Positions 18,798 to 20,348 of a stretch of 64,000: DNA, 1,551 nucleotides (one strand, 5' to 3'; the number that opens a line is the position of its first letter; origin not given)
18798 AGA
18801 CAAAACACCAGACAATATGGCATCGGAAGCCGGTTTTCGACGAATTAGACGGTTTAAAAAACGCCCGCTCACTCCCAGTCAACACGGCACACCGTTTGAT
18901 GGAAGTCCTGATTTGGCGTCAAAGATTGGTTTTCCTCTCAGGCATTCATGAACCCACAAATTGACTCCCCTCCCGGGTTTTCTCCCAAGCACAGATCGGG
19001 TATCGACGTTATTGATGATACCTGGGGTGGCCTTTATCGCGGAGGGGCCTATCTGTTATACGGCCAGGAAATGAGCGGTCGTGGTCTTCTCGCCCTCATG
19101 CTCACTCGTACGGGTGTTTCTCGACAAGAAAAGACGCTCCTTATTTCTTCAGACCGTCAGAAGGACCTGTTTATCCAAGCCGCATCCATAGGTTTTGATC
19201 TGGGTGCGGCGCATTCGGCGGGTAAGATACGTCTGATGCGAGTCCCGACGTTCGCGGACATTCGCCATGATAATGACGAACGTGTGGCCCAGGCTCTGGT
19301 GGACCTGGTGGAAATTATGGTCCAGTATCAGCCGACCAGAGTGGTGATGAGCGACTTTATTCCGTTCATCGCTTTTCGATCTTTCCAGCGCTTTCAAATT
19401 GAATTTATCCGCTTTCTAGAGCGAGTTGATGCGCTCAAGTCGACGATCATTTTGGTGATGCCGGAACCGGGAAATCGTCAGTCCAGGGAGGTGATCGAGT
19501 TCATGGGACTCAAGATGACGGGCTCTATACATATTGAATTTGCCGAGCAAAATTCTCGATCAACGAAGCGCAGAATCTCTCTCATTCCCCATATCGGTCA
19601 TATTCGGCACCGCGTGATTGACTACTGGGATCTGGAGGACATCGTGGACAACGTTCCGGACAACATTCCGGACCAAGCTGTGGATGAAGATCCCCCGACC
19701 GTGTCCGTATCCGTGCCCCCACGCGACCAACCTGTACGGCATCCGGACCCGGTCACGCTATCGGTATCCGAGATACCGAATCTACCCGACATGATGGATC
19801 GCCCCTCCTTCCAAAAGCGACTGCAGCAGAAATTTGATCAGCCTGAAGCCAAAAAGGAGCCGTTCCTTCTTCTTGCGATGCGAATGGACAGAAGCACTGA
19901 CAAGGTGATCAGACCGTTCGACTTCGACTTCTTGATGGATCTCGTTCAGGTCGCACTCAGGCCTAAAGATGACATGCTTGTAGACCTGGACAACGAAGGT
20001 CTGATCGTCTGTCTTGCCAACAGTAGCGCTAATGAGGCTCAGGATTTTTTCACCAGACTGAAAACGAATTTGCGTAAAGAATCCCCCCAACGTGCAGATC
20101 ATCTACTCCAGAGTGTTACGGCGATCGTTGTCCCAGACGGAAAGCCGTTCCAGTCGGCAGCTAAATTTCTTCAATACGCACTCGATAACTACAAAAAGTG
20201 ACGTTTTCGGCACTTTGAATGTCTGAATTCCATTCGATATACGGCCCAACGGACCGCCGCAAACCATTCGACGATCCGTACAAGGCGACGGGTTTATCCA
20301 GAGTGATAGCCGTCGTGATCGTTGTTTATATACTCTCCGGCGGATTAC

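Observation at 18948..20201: Pseudo-RecA/KaiC ATPase fused to a degenerate GGDEF with retained RxxD: a BcsE-like candidate c-di-GMP receptor beside a PgaC-type synthase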

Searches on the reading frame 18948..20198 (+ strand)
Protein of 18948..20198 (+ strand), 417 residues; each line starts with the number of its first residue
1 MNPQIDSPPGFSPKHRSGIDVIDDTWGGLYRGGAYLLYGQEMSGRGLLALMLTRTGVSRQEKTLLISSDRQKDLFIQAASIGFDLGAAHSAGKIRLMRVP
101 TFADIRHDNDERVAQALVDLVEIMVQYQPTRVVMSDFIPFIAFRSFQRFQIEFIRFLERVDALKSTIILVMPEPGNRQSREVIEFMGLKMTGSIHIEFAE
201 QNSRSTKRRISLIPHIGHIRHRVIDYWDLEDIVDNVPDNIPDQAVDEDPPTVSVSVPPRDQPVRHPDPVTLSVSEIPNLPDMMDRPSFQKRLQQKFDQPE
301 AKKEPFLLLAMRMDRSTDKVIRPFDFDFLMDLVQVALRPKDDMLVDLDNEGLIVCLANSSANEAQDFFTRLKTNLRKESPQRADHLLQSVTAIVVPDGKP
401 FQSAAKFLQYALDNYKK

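Call 3: search_protein_families(library=pfam, proteins=[window:18948-20198:+], max_evalue=1)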
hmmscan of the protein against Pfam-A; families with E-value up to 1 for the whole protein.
window:18948-20198:+ (417 aa): 1 family
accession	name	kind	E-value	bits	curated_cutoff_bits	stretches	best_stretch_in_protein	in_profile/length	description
PF06745.19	ATPase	-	7.8e-13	48.8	26.6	1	16-210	2-200/231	KaiC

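Call 4: search_protein_families(library=ncbifam, proteins=[window:18948-20198:+], max_evalue=1)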
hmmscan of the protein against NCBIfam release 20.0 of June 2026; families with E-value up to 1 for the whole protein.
window:18948-20198:+ (417 aa): 6 families
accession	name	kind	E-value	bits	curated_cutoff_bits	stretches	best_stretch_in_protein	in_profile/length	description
NF006799.0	PRK09302.1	equivalog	5.4e-08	31.8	408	1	17-161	257-396/515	circadian clock protein KaiC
NF004723.0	PRK06067.1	subfamily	0.00095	18.7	194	1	22-171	23-171/243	flagellar accessory protein FlaH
TIGR03881.1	KaiC_arch_4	hypoth_equivalog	0.0012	18.6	247.8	1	16-112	4-98/231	KaiC domain-containing protein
NF052589.1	ArlH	equivalog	0.0013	18.5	215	1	27-171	15-159/229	archaellum protein ArlH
NF006320.0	PRK08533.1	equivalog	0.0051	16.4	215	1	27-171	19-160/230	flagellar accessory protein FlaH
TIGR03880.1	KaiC_arch_3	hypoth_equivalog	0.014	14.9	249.45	1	19-138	2-117/224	KaiC domain-containing protein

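Call 5: find_homologous_proteins(query=window:18948-20198:+, max_evalue=0.001)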
Query window:18948-20198:+ (417 aa): 110 proteins with E <= 0.001 among 6163 candidates.
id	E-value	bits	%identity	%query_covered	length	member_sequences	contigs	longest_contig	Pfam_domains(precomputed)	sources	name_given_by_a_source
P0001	1.7e-267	905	97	100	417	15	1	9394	PF06745.20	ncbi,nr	ncbi:MAG: hypothetical protein O6942_02805 [Bacteroidetes bacterium]|nr:hypothetical protein [Bacter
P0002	1.2e-216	738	79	100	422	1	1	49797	PF06745.20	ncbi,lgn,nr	ncbi:MAG: hypothetical protein BMS9Abin05_0412 [Rhodothermia bacterium]|nr:MAG: hypothetical protein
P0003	4.9e-212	722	75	100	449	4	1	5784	PF06745.20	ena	-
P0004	2.2e-178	612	67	99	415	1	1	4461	PF06745.20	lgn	-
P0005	5.7e-178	610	66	99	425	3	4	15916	PF06745.20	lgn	-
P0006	9.4e-177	606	65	99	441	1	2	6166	PF06745.20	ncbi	-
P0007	3.2e-143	496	49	99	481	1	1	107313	PF06745.20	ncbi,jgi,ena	-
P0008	5.3e-143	495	59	58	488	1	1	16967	PF06745.20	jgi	jgi:KaiC/GvpD/RAD55 family RecA-like ATPase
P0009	5.9e-142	492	62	56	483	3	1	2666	PF06745.20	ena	-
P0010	1.2e-140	487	51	99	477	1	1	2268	PF06745.20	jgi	-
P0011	1.9e-139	483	62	87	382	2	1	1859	PF06745.20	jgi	-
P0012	2.2e-136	473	55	62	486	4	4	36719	PF06745.20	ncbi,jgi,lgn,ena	-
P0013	4.6e-136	472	61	56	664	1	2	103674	PF06745.20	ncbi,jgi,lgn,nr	ncbi:hypothetical protein HQ496_02620 [bacterium]|nr:hypothetical protein [bacterium]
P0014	7.5e-136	472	44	99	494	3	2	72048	PF06745.20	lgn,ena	-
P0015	2.1e-135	470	56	62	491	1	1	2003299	PF06745.20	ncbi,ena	-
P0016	2.9e-135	470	58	58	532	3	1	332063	PF06745.20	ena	-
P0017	1.1e-134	468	60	56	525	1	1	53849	PF06745.20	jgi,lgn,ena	-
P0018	1.3e-134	468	60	57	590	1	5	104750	PF06745.20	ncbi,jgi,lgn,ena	-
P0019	4.8e-134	466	60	56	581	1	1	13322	PF06745.20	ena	-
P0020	5.6e-134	465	56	60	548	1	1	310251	PF06745.20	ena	-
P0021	2.9e-133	463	61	56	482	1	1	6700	PF06745.20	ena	-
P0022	3.0e-133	463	61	56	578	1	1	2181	PF06745.20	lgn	-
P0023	3.7e-133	463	57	65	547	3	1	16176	PF06745.20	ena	-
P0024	9.8e-133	461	61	56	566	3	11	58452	PF06745.20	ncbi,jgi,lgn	jgi:KaiC/GvpD/RAD55 family RecA-like ATPase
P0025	1.2e-132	461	53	64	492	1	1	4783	PF06745.20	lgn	-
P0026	1.3e-132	461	61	56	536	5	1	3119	PF06745.20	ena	-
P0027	2.3e-132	460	61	56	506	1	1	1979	PF06745.20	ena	-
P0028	3.2e-132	460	60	59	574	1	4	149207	PF06745.20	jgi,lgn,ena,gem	-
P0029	7.4e-132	458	47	99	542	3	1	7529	PF06745.20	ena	-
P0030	4.1e-131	456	60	56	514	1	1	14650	PF06745.20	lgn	-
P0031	4.6e-131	456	51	71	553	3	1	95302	PF06745.20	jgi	-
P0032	1.1e-130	455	61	56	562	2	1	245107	PF06745.20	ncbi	-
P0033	1.4e-130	454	58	63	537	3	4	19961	PF06745.20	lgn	-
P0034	1.7e-130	454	56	60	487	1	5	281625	PF06745.20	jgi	jgi:archaellum biogenesis ATPase FlaH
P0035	2.0e-130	454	60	59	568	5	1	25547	PF06745.20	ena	-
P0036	2.9e-130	453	57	58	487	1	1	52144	PF06745.20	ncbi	-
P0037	3.6e-130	453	57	58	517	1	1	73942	PF06745.20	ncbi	-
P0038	3.7e-130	453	61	56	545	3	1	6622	PF06745.20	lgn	-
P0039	4.3e-130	453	58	62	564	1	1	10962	PF06745.20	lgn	-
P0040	4.6e-130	453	60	56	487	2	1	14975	PF06745.20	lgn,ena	-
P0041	3.2e-129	450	60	57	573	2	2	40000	PF06745.20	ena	-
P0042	4.7e-129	449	59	53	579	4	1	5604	PF06745.20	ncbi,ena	-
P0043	5.2e-128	446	57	58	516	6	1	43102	PF06745.20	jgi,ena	-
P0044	5.2e-124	433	50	72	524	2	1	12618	PF06745.20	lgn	-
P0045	7.3e-123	429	52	97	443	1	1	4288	PF06745.20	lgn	-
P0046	8.7e-123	429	56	54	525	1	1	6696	PF06745.20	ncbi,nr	ncbi:MAG: hypothetical protein HKN17_11515 [Rhodothermales bacterium]|nr:hypothetical protein [Rhodo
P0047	1.2e-122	428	54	54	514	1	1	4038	PF06745.20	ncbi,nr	ncbi:MAG: hypothetical protein HKN04_13000 [Rhodothermaceae bacterium]|nr:hypothetical protein [Rhod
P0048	1.5e-122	428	52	54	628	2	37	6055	PF06745.20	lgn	-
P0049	3.6e-122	427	49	64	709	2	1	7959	PF06745.20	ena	-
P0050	4.7e-122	426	52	95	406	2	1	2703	PF06745.20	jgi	-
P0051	4.1e-120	420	50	95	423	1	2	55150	PF06745.20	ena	-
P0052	5.5e-120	419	55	53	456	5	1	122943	PF06745.20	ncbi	-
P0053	2.6e-119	417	51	95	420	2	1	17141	PF06745.20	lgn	-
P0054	4.1e-119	416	53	54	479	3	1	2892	PF06745.20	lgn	-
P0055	4.8e-119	416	54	53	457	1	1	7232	PF06745.20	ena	-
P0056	1.8e-118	414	51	95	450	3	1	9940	PF06745.20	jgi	jgi:archaellum biogenesis ATPase FlaH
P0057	2.3e-118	414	54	53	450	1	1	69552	PF06745.20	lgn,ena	-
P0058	5.3e-118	413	51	97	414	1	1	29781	PF06745.20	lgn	-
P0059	5.5e-118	413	50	95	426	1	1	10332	PF06745.20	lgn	-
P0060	8.1e-118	412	50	95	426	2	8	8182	PF06745.20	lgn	-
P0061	9.6e-118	412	52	54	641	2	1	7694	PF06745.20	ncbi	-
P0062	2.9e-117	410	50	97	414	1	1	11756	PF06745.20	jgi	jgi:KaiC/GvpD/RAD55 family RecA-like ATPase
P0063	3.6e-117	410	50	97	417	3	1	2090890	PF06745.20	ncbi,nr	ncbi:MAG: hypothetical protein JJ976_05275 [Rhodothermales bacterium]|nr:hypothetical protein [Rhodo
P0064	5.6e-117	409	51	55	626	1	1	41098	PF06745.20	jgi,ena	-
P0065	6.2e-117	409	48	97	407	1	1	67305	PF06745.20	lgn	-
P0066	1.6e-116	408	50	97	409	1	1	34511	PF06745.20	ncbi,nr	ncbi:MAG: hypothetical protein HKN29_10060 [Rhodothermales bacterium]|nr:hypothetical protein [Rhodo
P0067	1.8e-116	408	49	97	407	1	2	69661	PF06745.20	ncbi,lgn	-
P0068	6.3e-116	406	60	56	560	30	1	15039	PF06745.20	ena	-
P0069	7.6e-116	406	58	60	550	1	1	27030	PF06745.20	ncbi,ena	-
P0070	1.0e-115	405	55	54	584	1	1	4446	PF06745.20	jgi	jgi:KaiC/GvpD/RAD55 family RecA-like ATPase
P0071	1.2e-115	405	60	56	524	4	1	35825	PF06745.20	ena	-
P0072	1.4e-115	405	48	97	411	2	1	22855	PF06745.20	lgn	-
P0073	4.2e-115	403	55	53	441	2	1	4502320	PF06745.20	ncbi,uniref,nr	ncbi:hypothetical protein GQ464_005805 [Rhodocaloribacter litoris]|uniref:RAD55 family ATPase n=1 Ta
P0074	6.9e-115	403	49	95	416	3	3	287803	PF06745.20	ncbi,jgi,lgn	ncbi:MAG: KaiC/GvpD/RAD55 family RecA-like ATPase [Rhodothermales bacterium]|jgi:KaiC/GvpD/RAD55 fam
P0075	1.8e-114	401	46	97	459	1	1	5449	PF06745.20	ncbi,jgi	-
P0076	5.1e-114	400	56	62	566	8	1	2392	PF06745.20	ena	-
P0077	5.1e-113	396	44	97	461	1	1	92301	PF06745.20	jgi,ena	-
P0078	8.3e-109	383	50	55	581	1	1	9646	PF06745.20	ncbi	ncbi:MAG: ATPase domain-containing protein [Bacteroidota bacterium]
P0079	1.3e-107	379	47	96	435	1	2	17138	PF06745.20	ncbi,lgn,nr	ncbi:MAG: hypothetical protein D6746_01055 [Bacteroidetes bacterium]|nr:MAG: hypothetical protein D6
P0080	2.3e-107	378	43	97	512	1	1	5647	PF06745.20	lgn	-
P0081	3.1e-107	377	49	54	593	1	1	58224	PF06745.20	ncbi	ncbi:MAG: hypothetical protein RhofKO_26590 [Rhodothermales bacterium]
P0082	6.3e-107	376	45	65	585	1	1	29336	PF06745.20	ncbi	ncbi:MAG: ATPase domain-containing protein [Bacteroidota bacterium]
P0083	1.9e-105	371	43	97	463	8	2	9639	PF06745.20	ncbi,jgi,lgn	jgi:KaiC/GvpD/RAD55 family RecA-like ATPase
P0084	8.3e-101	356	47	52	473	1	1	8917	PF06745.20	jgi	jgi:KaiC/GvpD/RAD55 family RecA-like ATPase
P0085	1.7e-100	355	49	56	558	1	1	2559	PF06745.20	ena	-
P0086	6.3e-100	353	43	53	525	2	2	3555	PF06745.20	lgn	-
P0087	1.9e-99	352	50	58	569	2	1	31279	PF06745.20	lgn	-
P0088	2.2e-99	352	42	96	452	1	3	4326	PF06745.20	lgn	-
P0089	1.0e-98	349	41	95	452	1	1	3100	PF06745.20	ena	-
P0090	1.2e-98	349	44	54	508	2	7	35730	PF06745.20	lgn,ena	-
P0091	2.4e-97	345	42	97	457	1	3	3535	PF06745.20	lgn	-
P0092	2.7e-97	345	40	63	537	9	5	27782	PF06745.20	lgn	-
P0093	3.6e-96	341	43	53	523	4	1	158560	PF06745.20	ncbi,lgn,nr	ncbi:MAG: hypothetical protein JNN12_05290 [Bacteroidetes Order II. Incertae sedis bacterium]|nr:hyp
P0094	1.2e-94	336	37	96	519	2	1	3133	PF06745.20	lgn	-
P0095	4.8e-94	334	37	98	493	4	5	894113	PF06745.20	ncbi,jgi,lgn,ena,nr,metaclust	ncbi:MAG: hypothetical protein LCH53_00495 [Bacteroidetes bacterium]|nr:hypothetical protein [Bacter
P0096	9.9e-93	330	39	54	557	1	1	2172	PF06745.20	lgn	-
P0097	1.3e-92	329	41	55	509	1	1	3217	PF06745.20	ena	-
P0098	1.9e-92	329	40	56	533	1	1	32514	PF06745.20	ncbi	-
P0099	1.3e-91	326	43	53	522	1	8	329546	PF06745.20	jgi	jgi:KaiC/GvpD/RAD55 family RecA-like ATPase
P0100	9.8e-91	323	41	53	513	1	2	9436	PF06745.20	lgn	-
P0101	1.6e-84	303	45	59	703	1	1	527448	PF06745.20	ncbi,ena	-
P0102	3.1e-82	295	45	57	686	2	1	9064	PF06745.20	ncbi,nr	ncbi:MAG TPA: ATPase domain-containing protein [Rhodothermales bacterium]|nr:ATPase domain-containin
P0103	1.7e-80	289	45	54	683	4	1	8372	PF06745.20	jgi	jgi:KaiC/GvpD/RAD55 family RecA-like ATPase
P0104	9.1e-80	287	40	58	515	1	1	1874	PF06745.20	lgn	-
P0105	7.7e-79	284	55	56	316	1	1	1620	PF06745.20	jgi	-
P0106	1.0e-47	181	36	61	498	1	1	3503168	PF06745.20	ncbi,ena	-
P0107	2.0e-29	121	30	59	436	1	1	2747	PF06745.20,PF05309.17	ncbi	-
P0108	2.0e-29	121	30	59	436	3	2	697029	PF06745.20,PF05309.17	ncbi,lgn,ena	-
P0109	3.6e-29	120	30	59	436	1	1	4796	PF06745.20,PF05309.17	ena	-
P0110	1.3e-5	43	27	38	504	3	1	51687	PF06745.20,PF01695.24,PF03796.22,PF00154.28,PF13481.13,PF02562.23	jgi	-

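Call 6: search_solved_structures(query=window:18948-20198:+, max_evalue=10, show_alignments=2)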
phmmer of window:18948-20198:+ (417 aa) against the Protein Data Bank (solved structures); distinct sequences matched with E-value up to 10: 38.
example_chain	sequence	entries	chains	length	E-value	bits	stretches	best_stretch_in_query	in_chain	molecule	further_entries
8db3_A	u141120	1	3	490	7e-09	38.6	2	18-166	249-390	Circadian clock protein KaiC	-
8fwi_A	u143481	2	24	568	1.1e-08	38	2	18-166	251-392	Circadian clock protein KaiC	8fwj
8dba_A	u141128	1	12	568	1.2e-08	37.9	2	18-166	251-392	Circadian clock protein KaiC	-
8zn5_B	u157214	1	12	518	2.3e-07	33.6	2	16-169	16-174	KaiC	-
7dy1_A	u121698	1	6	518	9.2e-07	31.6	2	22-168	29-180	Circadian clock protein kinase KaiC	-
5jwq_A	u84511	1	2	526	9.5e-07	31.6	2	22-168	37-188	Circadian clock protein kinase KaiC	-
4o0m_A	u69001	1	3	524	9.6e-07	31.5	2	22-168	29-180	Circadian clock protein kinase KaiC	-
8zn6_F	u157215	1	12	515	0.00082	21.9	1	16-163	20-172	KaiC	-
7s65_A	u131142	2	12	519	0.0036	19.8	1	13-169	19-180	Circadian clock protein kinase KaiC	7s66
3k0f_A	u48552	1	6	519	0.0037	19.8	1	13-169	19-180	Circadian clock protein kinase KaiC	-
3k09_A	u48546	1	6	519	0.0037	19.7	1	13-169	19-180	Circadian clock protein kinase kaiC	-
7dye_A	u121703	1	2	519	0.0037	19.7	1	13-169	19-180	Circadian clock protein kinase KaiC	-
3jzm_A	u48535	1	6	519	0.0037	19.7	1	13-169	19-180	Circadian clock protein kinase kaiC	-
3k0e_A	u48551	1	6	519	0.0037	19.7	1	13-169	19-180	Circadian clock protein kinase KaiC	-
3k0c_A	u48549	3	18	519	0.0037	19.7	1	13-169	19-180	Circadian clock protein kinase KaiC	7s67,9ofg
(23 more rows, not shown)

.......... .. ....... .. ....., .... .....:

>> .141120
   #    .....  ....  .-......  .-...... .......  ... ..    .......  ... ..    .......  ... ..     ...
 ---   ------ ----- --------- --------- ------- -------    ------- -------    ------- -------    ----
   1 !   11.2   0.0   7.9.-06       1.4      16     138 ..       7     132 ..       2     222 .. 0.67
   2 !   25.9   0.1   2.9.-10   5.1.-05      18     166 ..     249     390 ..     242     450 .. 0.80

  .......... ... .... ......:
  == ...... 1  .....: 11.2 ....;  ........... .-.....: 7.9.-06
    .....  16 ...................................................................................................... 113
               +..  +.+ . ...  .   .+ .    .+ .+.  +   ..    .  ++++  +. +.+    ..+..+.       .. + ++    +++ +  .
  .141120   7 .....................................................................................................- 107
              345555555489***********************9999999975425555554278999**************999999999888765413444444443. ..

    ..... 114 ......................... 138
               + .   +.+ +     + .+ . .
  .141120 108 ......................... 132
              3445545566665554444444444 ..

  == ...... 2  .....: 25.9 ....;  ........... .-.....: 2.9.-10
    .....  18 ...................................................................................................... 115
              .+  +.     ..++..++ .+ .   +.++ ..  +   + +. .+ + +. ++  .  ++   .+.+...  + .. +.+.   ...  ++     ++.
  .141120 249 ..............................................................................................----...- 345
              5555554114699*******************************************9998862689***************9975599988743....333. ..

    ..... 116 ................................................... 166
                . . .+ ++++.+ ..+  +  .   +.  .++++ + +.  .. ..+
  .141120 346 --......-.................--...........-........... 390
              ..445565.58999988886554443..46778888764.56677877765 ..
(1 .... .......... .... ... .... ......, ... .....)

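Call 11: search_protein_families(library=pfam, alignment_id=A1, max_evalue=10)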
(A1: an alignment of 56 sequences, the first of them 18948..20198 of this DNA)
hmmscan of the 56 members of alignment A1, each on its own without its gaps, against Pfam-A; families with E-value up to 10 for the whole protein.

A. member 1, window:18948-20198:+ (417 aa): 1 family
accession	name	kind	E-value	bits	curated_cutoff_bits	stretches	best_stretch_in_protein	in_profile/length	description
PF06745.19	ATPase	-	7.8e-13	48.8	26.6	1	16-210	2-200/231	KaiC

B. families by the number of members that match (of 56 scanned): 25 families
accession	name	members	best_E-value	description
PF06745.19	ATPase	56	1.2e-20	KaiC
PF17853.6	GGDEF_2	50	0.00012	GGDEF-like domain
PF14417.12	MEDS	13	0.00048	MEDS: MEthanogen/methylotroph, DcmR Sensory domain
PF13481.12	AAA_25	7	0.00014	AAA domain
PF00990.26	GGDEF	7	0.0045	Diguanylate cyclase, GGDEF domain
PF16963.10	PelD_GGDEF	6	0.0038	PelD GGDEF domain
PF00154.27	RecA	4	0.088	recA bacterial DNA recombination protein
PF06743.20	FAST_1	2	0.03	FAST kinase-like protein, subdomain 1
PF01706.21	FliG_C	2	0.12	FliG C-terminal domain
PF17637.8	DUF5516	2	0.13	Family of unknown function (DUF5516)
PF05367.17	Phage_endo_I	2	0.27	Phage endonuclease I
PF03153.18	TFIIA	2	0.37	Transcription factor IIA, alpha/beta subunit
PF13191.12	AAA_16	1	0.013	AAA ATPase domain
PF10995.13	CBP_BcsE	1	0.031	Cellulose biosynthesis protein BcsE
PF03796.21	DnaB_C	1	0.065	DnaB-like helicase C terminal domain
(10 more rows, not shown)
